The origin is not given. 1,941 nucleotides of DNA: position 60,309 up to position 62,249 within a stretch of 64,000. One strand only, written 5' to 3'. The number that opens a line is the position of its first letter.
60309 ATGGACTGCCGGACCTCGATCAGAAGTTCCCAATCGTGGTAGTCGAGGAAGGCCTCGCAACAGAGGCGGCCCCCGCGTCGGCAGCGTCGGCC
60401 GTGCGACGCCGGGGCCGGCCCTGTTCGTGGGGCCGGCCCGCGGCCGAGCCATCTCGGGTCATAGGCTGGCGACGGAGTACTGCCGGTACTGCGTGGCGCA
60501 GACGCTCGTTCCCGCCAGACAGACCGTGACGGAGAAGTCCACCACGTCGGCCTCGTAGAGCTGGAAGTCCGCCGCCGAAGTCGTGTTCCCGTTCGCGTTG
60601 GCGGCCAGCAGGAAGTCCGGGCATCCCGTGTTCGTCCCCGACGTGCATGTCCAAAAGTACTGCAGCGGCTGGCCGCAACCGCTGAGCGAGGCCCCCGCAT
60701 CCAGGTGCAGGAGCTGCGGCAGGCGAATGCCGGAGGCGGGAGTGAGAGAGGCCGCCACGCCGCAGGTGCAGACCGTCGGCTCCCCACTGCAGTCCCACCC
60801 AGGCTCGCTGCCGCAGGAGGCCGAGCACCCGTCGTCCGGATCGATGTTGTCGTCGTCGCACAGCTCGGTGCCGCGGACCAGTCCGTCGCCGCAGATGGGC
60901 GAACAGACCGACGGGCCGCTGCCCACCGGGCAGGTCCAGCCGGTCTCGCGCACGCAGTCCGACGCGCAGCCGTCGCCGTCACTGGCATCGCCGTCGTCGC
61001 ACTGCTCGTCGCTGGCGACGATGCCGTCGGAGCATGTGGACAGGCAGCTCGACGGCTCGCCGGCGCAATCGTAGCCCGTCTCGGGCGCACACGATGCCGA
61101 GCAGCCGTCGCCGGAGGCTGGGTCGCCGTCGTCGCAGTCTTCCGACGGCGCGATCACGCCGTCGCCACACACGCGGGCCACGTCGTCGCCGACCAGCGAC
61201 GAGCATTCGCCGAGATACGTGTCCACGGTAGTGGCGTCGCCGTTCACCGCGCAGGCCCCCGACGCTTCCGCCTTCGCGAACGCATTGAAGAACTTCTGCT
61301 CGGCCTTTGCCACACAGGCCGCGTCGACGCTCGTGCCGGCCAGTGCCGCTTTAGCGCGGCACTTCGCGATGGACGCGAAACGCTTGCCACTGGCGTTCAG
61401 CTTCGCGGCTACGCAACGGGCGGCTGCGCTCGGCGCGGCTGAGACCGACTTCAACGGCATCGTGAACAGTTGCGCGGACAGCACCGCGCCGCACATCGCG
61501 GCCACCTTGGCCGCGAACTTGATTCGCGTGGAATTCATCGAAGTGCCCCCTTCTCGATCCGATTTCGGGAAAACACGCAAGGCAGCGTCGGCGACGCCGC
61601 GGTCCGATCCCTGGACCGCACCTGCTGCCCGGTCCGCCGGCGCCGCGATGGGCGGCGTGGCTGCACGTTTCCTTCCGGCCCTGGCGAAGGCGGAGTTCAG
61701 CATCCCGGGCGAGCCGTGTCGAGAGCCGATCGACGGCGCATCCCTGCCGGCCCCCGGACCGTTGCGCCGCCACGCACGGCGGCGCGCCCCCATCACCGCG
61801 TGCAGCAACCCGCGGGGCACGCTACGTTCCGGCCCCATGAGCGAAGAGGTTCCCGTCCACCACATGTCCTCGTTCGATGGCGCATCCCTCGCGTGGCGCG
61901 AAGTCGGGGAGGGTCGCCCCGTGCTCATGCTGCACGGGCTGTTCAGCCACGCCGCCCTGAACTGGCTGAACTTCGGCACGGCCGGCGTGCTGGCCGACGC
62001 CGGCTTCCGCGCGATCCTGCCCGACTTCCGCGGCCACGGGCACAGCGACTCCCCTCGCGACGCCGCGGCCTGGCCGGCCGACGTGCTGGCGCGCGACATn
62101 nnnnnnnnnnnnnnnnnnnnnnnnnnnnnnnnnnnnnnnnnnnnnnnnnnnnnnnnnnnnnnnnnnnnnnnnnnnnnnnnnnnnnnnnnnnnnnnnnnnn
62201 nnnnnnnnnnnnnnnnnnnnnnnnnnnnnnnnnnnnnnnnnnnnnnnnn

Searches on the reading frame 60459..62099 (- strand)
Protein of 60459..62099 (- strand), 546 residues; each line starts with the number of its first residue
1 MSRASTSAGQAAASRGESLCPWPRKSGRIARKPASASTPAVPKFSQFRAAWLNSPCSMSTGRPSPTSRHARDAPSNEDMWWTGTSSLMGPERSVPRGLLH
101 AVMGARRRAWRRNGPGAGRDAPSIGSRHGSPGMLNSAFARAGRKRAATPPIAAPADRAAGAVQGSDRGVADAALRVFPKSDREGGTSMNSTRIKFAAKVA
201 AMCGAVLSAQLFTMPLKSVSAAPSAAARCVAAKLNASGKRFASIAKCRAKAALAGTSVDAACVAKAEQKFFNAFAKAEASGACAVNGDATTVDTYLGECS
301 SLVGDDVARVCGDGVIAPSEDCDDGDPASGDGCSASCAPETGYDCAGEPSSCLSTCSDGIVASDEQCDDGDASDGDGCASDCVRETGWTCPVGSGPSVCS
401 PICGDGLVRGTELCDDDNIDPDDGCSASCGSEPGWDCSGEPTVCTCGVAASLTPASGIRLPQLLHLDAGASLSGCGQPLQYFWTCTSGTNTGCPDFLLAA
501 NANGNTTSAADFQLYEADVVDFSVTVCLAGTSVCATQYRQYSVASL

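Call 71: search_protein_families(library=pfam, max_evalue=0.0001, proteins=[window:60459-62099:-])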
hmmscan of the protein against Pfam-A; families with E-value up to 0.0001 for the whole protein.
window:60459-62099:- (546 aa): 1 family
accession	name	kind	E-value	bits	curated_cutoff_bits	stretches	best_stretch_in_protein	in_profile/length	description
PF13948.11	DUF4215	-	1.8e-21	76.6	27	2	398-429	16-46/47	Domain of unknown function (DUF4215)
